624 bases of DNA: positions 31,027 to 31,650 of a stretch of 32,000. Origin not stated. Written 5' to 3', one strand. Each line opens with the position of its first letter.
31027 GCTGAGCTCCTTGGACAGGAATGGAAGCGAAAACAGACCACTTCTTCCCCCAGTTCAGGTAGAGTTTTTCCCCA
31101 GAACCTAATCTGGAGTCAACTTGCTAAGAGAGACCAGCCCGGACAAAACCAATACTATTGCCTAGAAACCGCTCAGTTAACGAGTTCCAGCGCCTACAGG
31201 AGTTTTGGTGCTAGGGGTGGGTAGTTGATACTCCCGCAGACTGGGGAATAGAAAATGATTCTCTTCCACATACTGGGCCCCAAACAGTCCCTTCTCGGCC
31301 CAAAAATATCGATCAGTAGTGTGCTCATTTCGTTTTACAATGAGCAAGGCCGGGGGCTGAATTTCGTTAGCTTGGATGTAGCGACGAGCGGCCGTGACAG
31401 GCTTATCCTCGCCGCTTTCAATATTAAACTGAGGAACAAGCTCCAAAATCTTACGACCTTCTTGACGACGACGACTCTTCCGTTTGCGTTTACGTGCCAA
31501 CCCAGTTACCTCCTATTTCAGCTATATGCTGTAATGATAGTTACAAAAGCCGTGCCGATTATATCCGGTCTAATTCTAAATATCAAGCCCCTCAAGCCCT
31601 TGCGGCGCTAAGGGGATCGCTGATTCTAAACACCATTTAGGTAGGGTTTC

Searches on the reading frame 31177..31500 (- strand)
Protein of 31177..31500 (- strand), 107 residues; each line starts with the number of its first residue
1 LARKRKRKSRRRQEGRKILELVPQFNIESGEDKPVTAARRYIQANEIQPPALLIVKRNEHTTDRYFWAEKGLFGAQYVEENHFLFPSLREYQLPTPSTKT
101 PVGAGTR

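Call 20: search_protein_families(library=pfam, proteins=[window:31177-31500:-])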
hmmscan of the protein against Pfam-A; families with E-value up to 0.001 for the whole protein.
window:31177-31500:- (107 aa): 1 family
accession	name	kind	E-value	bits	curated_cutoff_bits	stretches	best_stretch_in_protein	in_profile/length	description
PF11352.13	DUF3155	-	4.8e-52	174.7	22.1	1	3-89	1-87/88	Protein of unknown function (DUF3155)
